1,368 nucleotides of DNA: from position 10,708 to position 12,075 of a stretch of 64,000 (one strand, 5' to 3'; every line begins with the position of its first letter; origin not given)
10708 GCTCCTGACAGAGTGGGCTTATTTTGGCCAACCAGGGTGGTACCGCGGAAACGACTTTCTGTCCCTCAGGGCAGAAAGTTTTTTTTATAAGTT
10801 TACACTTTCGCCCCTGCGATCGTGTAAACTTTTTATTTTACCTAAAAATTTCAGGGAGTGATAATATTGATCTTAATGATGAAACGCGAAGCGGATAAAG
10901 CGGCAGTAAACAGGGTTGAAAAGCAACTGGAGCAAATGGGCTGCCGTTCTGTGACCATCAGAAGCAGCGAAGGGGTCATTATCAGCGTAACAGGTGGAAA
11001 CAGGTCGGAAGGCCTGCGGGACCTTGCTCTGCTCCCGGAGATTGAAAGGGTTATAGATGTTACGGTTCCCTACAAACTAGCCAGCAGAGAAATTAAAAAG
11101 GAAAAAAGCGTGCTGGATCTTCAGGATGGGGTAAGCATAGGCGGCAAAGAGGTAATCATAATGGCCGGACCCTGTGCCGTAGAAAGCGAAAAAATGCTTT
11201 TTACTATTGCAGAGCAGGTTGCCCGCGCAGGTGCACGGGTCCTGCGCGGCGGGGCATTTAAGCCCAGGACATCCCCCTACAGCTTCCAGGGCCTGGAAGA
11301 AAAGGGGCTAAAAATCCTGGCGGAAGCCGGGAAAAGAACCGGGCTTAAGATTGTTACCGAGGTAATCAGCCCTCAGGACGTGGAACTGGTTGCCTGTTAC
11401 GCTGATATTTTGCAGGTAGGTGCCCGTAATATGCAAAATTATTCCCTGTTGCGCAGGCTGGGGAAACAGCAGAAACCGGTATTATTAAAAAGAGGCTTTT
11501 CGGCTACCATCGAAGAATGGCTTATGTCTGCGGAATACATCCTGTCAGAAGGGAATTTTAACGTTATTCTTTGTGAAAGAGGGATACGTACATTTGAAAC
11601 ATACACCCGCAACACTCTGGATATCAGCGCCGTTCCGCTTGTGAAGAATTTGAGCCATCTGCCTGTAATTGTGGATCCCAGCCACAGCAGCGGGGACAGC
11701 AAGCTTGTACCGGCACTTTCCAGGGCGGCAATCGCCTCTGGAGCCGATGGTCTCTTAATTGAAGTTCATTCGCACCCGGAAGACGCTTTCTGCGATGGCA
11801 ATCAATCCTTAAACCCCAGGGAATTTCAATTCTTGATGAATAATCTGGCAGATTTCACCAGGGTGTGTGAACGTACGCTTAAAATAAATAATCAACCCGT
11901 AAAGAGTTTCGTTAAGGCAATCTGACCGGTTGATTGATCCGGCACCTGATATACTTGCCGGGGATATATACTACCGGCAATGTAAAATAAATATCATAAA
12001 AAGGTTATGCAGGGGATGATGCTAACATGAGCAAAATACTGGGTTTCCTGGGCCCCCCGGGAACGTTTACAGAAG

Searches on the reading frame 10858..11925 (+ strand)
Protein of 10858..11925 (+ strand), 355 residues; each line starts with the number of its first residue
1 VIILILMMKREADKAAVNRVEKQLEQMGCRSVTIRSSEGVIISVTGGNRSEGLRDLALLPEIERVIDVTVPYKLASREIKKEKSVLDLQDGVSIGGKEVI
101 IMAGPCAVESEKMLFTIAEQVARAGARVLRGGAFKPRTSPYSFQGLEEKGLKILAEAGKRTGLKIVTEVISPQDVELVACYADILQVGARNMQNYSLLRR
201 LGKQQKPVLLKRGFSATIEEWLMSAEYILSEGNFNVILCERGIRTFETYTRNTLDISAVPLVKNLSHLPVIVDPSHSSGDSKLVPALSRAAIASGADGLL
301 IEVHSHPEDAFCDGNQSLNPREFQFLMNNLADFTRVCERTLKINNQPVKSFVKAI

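Call 7: search_protein_families(library=ncbifam, proteins=[window:10858-11925:+], max_evalue=0.00001)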
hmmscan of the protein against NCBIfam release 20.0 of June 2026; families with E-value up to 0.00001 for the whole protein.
window:10858-11925:+ (355 aa): 8 families
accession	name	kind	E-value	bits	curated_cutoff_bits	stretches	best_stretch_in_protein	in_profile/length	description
NF006421.0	PRK08673.1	subfamily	1.4e-146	488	335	1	5-340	2-336/338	3-deoxy-7-phosphoheptulonate synthase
TIGR01361.1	DAHP_synth_Bsub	equivalog_domain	9.3e-121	402.1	267.75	1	74-330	2-257/260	3-deoxy-7-phosphoheptulonate synthase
NF009933.0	PRK13396.1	subfamily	1.6e-117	392.4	486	1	4-342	1-346/352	3-deoxy-7-phosphoheptulonate synthase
NF041229.1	BagF_FevY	exception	1.2e-108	363.4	700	1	10-328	3-320/340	phospho-2-dehydro-3-deoxyheptonate aldolase BagF/FevY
NF009239.0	PRK12595.1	equivalog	4.1e-106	355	279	1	74-336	95-356/360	bifunctional 3-deoxy-7-phosphoheptulonate synthase/chorismate mutase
NF003543.0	PRK05198.1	equivalog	5.3e-37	127.3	242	1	96-337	15-271/273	3-deoxy-8-phosphooctulonate synthase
TIGR01362.1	KDO8P_synth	equivalog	7.9e-37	126.8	314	1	98-337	2-256/258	3-deoxy-8-phosphooctulonate synthase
NF009109.0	PRK12457.1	equivalog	4.7e-19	68.7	457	1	137-329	61-264/281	3-deoxy-8-phosphooctulonate synthase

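Call 12: find_related_loci(query=window:10858-11925:+, collection=genome_contigs, flank=3000)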
Query window:10858-11925:+ (355 aa) in genome_contigs; peptide patterns used: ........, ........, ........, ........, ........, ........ (x = any residue, [..] = any of these).
600 stretches matched a pattern (row limit reached: there are more); 596 encode a relative of the query (tblastn E <= 1e-3); the best 80 are kept; 80 distinct loci.
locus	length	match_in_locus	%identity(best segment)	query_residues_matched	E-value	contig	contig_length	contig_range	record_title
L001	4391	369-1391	64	2-341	1e-148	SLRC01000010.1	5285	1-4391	MAG: Syntrophomonadaceae bacterium isolate CSSed165cm_560 CSSed16-5cm-79268, whole genome shotgun sequence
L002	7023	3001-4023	55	4-345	7e-123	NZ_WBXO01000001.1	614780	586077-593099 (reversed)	Heliorestis acidaminivorans strain DSM 24790 NODE_1_length_614780_cov_21.1383, whole genome shotgun sequence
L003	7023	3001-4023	52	2-343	8e-123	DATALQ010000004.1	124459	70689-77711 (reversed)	MAG TPA_asm: Clostridia bacterium isolate SMAG_U6968 k141_477428, whole genome shotgun sequence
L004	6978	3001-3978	59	4-330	7e-122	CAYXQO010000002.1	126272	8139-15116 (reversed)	MAG TPA_asm: uncultured Syntrophomonadaceae bacterium isolate binchicken_co32_351 genome assembly, contig: NODE_54_lengt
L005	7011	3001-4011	53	4-341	2e-121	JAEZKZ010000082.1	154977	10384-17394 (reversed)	MAG: Bacillota bacterium isolate OH_CDB_54 k127_1188372, whole genome shotgun sequence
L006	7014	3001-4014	53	3-341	3e-121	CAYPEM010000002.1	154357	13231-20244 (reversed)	MAG TPA_asm: uncultured Chitinophagaceae bacterium isolate SRP292972_co2_148 genome assembly, contig: NODE_76_length_154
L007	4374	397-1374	55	4-330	3e-121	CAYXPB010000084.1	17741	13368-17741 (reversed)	MAG TPA_asm: uncultured Acetivibrio sp. isolate binchicken_co39_530 genome assembly, contig: NODE_7776_length_17741_cov_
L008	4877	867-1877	56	4-341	3e-121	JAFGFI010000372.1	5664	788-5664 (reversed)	MAG: Anaerolineae bacterium isolate Zod_Metabat.1307 k87_10510916, whole genome shotgun sequence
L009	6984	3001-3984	56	2-330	1e-120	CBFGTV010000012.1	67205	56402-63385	MAG TPA_asm: uncultured Clostridiaceae bacterium isolate SRR17295758_concoct_140 genome assembly, contig: ERZ23579493.21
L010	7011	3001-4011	53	4-341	4e-122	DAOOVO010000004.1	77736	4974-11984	MAG TPA_asm: Pseudobacteroides sp. isolate AMR_MDS_2439 NODE_175_length_77736_cov_29.085658, whole genome shotgun sequen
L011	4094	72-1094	56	4-345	6e-121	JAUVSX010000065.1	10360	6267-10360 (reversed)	MAG: Chloroflexota bacterium isolate CSMAG_751 CSMAG_751_k127_7317851_length_10360_cov_86.3342, whole genome shotgun seq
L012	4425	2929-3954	54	2-344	6e-122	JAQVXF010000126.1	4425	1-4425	MAG: Syntrophomonas sp. isolate STF2_12 NODE_76266_length_4425_cov_2.321312_Sandtown_F2, whole genome shotgun sequence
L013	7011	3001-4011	53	4-341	4e-120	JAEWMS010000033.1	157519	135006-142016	MAG: Bacillota bacterium isolate OH_PDB_143 k127_1505034, whole genome shotgun sequence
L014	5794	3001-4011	58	4-341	6e-120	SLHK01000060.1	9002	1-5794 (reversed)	MAG: Syntrophomonadaceae bacterium isolate CSSed165cm_152 CSSed16-5cm-31751, whole genome shotgun sequence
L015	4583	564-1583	53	1-341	4e-120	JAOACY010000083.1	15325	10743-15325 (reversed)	MAG: Clostridia bacterium isolate SKW22 k141_821783, whole genome shotgun sequence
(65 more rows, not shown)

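Call 26: find_related_loci(query=window:10867-11925:+, collection=metagenome_contigs, flank=3000)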
Query window:10867-11925:+ (352 aa) in metagenome_contigs; peptide patterns used: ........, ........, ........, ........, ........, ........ (x = any residue, [..] = any of these).
600 stretches matched a pattern (row limit reached: there are more); 596 encode a relative of the query (tblastn E <= 1e-3); the best 80 are kept; 80 distinct loci.
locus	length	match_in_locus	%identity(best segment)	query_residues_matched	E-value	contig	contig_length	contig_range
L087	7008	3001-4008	58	1-337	3e-132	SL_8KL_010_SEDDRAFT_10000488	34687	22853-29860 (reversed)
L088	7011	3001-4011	56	1-338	6e-128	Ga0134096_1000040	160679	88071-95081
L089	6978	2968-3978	56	1-338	5e-125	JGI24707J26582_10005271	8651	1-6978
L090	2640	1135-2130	59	1-333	2e-130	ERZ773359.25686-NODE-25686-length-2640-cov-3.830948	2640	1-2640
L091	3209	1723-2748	55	1-343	2e-128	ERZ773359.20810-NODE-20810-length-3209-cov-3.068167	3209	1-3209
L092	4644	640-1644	57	1-336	8e-122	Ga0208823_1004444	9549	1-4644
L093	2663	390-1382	55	1-330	1e-126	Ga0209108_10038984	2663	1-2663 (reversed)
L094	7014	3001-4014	55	1-338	4e-121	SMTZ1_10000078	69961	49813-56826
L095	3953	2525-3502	58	1-327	4e-123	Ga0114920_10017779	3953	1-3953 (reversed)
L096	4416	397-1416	55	1-341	4e-121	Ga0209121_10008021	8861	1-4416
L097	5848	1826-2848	56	1-342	7e-121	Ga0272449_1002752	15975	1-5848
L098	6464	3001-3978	55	1-327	1e-119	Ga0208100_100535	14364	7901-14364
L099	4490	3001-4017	54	1-338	6e-119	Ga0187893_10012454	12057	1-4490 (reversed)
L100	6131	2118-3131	55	1-337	1e-118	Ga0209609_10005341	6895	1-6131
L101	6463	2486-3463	62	1-327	9e-119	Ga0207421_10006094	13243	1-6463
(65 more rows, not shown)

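Call 37: search_protein_families(library=pfam, proteins=[window:10867-11925:+], max_evalue=0.0001)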
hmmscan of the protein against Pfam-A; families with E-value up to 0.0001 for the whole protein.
window:10867-11925:+ (352 aa): 3 families
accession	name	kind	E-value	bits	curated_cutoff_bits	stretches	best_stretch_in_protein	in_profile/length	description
PF00793.26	DAHP_synth_1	-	2.4e-79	266.5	25.5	1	84-322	5-256/270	DAHP synthetase I family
PF18152.6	DAHP_snth_FXD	-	1.1e-09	38.4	27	1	1-66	1-66/67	DAHP synthase ferredoxin-like domain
PF03102.20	NeuB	-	8e-08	32.5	22.1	1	143-331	53-233/241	NeuB family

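Call 54: search_solved_structures(query=window:10867-11925:+, max_evalue=1e-20, show_alignments=1)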
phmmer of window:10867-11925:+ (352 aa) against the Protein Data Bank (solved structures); distinct sequences matched with E-value up to 1e-20: 10.
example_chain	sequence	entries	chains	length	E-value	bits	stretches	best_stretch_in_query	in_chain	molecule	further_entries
1rzm_A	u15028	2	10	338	5.5e-96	324.7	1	1-327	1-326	Phospho-2-dehydro-3-deoxyheptonate aldolase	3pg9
1vr6_A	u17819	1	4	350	6.2e-96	324.5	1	1-327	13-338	Phospho-2-dehydro-3-deoxyheptonate aldolase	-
4grs_A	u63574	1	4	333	1.7e-95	323.1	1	1-327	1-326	Phospho-2-dehydro-3-deoxyheptonate aldolase, 2-dehydro-3-deoxyphosphoheptonate aldolase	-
1vs1_A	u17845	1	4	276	5e-91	308.4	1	70-327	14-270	3-deoxy-7-phosphoheptulonate synthase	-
3pg8_A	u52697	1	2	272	2e-89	303.2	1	69-327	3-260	Phospho-2-dehydro-3-deoxyheptonate aldolase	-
4c1k_A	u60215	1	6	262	4.3e-86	292.2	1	77-327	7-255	2-DEHYDRO-3-DEOXYPHOSPHOHEPTONATE ALDOLASE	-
1zco_A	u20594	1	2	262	9.6e-86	291.1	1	78-327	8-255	2-dehydro-3-deoxyphosphoheptonate aldolase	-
4c1l_A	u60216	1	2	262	4.1e-85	289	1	77-327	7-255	2-dehydro-3-deoxyphosphoheptonate aldolase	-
3nvt_A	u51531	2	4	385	4.9e-80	272.3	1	71-327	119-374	3-deoxy-D-arabino-heptulosonate 7-phosphate synthase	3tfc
5j6f_A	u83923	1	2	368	1e-78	268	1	71-339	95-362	3-deoxy-D-arabino-heptulosonate 7-phosphate synthase, chorismate mutase-isozyme 3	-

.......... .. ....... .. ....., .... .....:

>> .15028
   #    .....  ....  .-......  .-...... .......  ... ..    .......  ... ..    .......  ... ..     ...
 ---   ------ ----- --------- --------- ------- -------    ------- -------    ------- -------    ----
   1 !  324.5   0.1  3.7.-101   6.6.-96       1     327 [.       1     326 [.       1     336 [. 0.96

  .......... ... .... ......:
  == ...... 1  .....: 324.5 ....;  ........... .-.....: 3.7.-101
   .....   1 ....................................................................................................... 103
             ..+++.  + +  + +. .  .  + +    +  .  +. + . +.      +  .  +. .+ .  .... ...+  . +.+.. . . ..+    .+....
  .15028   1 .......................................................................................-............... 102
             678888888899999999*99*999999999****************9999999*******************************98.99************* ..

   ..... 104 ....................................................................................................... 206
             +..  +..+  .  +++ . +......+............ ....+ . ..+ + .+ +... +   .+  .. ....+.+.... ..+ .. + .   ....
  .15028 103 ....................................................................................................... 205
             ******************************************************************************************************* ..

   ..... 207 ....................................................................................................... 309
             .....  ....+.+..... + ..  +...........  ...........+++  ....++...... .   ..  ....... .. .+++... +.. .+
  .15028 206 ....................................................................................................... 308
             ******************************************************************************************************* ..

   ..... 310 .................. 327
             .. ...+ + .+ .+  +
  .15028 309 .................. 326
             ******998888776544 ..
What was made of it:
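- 10867..11925 (+): DAHP synthase, class I-beta, with ferredoxin-like domain (pheA-linked paralog). Likely TTG start at 10867, 8 nt after GGGAG. Calls 7, 37 and 54.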

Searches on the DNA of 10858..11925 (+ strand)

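Call 14: search_rna_families(sources=[L001, L005, L007, L012, L013, L014, L015, L016, L018, L019, L048, L067], threshold=gathering, show_alignments=0)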
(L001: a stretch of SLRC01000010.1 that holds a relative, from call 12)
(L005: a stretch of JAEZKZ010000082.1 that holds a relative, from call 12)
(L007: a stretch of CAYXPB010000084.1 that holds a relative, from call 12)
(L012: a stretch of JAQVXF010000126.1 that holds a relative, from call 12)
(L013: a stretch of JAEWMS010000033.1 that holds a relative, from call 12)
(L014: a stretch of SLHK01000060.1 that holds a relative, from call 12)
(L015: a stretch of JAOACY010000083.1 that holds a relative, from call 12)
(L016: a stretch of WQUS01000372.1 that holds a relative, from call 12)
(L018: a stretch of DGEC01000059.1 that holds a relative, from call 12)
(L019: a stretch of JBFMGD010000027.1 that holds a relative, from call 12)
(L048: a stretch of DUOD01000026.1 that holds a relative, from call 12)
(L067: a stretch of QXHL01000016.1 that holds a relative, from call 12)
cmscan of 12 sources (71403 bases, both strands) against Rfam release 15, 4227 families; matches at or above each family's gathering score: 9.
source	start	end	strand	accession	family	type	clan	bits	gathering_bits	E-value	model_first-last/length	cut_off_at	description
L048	2703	2957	+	RF00230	T-box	Cis-reg; leader;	-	137.3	93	2.1e-30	1-219/219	no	T-box leader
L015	291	527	+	RF00230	T-box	Cis-reg; leader;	-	122.3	93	1.5e-26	1-219/219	no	T-box leader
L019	2711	2964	+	RF00230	T-box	Cis-reg; leader;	-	116.2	93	5.8e-25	1-219/219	no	T-box leader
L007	6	263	+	RF00230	T-box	Cis-reg; leader;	-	112.6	93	4.7e-24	1-219/219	no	T-box leader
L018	2658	2916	+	RF00230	T-box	Cis-reg; leader;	-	111.9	93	7.3e-24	1-219/219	no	T-box leader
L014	2647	2922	+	RF00230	T-box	Cis-reg; leader;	-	111.2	93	1.1e-23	1-219/219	no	T-box leader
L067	2471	2707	+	RF00230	T-box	Cis-reg; leader;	-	103.2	93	1.2e-21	1-219/219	no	T-box leader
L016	2546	2833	+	RF00230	T-box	Cis-reg; leader;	-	94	93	2.9e-19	1-219/219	no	T-box leader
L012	2498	2776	+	RF00230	T-box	Cis-reg; leader;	-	93.4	93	4.2e-19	1-219/219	no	T-box leader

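Call 22: search_rna_families(sources=[L001, L012, L016, L014, L018, L019], threshold=evalue, max_evalue=0.00001, show_alignments=9)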
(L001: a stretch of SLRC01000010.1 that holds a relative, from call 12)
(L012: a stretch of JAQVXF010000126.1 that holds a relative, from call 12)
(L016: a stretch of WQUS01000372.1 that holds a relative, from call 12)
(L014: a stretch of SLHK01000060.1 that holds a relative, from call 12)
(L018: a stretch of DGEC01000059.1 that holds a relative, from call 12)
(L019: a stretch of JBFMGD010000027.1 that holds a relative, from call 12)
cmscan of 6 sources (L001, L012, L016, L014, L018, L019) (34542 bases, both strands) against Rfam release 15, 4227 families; matches with E-value up to 0.00001: 6.
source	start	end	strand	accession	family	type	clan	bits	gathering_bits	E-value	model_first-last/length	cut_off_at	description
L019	2711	2964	+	RF00230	T-box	Cis-reg; leader;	-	116.2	93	2.8e-25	1-219/219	no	T-box leader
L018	2658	2916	+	RF00230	T-box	Cis-reg; leader;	-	111.9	93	3.5e-24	1-219/219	no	T-box leader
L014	2647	2922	+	RF00230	T-box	Cis-reg; leader;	-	111.2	93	5.3e-24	1-219/219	no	T-box leader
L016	2546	2833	+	RF00230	T-box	Cis-reg; leader;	-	94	93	1.4e-19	1-219/219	no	T-box leader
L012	2498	2776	+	RF00230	T-box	Cis-reg; leader;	-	93.4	93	2e-19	1-219/219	no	T-box leader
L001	1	280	+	RF00230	T-box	Cis-reg; leader;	-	81.5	93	2.4e-16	4-219/219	5'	T-box leader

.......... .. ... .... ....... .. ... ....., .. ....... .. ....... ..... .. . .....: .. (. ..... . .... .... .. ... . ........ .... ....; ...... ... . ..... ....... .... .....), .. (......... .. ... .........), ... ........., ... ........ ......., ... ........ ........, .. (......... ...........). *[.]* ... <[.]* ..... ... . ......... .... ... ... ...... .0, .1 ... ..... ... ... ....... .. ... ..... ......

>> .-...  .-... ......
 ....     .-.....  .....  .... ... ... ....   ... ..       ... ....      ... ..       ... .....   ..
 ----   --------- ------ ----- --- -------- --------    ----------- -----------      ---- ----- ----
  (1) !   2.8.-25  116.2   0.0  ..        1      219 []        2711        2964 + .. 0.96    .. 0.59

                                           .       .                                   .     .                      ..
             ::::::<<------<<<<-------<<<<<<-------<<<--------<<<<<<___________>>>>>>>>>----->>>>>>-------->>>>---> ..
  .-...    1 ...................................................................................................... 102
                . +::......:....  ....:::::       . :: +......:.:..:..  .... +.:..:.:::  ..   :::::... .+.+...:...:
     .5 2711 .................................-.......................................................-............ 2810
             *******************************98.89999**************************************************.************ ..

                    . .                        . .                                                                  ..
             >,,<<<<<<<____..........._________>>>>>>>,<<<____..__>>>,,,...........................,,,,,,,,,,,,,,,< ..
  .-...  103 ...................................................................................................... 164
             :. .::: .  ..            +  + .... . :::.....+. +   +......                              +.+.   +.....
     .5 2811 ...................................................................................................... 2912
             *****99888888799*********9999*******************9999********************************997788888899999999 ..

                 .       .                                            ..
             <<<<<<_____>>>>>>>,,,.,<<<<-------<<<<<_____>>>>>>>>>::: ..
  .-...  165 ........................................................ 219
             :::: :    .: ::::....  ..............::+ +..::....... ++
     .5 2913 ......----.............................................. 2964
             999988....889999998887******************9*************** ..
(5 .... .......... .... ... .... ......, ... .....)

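Call 28: search_rna_families(sources=[L087, L106, L090, L092, L105], threshold=evalue, max_evalue=0.00001, show_alignments=6)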
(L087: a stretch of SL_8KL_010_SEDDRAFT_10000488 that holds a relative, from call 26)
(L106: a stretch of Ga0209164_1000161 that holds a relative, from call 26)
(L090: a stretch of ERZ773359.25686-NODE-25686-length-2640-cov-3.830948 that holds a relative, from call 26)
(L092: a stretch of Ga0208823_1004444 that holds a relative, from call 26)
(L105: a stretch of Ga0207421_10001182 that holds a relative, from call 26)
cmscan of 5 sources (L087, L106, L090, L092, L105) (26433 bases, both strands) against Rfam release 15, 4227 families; matches with E-value up to 0.00001: 5.
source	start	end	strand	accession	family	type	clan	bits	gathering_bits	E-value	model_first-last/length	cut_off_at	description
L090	801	1047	+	RF00230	T-box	Cis-reg; leader;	-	133.6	93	7.1e-30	1-219/219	no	T-box leader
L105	833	1107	+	RF00230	T-box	Cis-reg; leader;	-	121.2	93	1.1e-26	1-219/219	no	T-box leader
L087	2608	2899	+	RF00230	T-box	Cis-reg; leader;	-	92.8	93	2.3e-19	1-219/219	no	T-box leader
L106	2551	2840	+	RF00230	T-box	Cis-reg; leader;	-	92.5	93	2.7e-19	1-219/219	no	T-box leader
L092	282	597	+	RF00230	T-box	Cis-reg; leader;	-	77.6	93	1.9e-15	1-219/219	no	T-box leader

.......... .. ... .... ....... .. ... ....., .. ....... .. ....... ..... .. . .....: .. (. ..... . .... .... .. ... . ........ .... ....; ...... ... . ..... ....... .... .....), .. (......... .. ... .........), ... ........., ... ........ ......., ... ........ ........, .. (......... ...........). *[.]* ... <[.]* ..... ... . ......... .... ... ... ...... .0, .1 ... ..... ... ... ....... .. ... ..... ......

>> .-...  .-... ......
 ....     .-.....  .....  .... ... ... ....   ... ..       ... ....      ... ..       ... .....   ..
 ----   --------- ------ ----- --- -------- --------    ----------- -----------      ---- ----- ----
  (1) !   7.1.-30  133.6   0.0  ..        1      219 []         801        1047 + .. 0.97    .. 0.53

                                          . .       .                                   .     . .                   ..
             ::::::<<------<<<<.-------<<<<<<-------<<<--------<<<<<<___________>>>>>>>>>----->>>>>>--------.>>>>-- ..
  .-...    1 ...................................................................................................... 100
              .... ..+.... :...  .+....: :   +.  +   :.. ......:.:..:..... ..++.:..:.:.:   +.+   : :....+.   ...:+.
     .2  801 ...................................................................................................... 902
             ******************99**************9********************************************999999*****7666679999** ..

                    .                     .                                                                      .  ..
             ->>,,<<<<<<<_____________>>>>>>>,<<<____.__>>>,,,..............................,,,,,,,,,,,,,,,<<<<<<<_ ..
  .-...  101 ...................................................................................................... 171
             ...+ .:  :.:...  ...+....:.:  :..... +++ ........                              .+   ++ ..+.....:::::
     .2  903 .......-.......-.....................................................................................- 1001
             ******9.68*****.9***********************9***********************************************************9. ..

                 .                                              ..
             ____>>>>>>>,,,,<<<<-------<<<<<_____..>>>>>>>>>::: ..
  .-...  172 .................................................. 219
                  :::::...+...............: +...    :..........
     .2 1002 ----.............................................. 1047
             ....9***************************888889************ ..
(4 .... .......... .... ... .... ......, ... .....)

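Call 61: search_rna_families(sources=[L021, L025, L032, L120, L094, L056, L002, L043, L028, L004], threshold=evalue, max_evalue=0.001)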
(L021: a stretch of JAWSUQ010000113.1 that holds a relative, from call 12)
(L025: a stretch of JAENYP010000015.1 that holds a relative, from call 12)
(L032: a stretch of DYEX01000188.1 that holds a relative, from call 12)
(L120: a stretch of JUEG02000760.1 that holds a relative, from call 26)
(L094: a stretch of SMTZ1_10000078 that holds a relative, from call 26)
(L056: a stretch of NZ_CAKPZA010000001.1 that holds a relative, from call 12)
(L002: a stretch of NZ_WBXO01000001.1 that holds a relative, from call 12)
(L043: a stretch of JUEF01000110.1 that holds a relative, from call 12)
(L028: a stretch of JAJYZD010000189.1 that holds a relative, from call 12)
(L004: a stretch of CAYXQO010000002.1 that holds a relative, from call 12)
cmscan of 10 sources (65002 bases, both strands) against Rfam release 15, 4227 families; matches with E-value up to 0.001: 1.
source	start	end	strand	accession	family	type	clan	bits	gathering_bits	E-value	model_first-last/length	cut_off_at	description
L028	1297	1666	+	RF00230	T-box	Cis-reg; leader;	-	94.8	93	1.7e-19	1-219/219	no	T-box leader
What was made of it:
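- Tried and rejected: Tandem same-strand DAHPS pairs in Thermincola, Desulfovirgula and others have no T-box (call 61).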
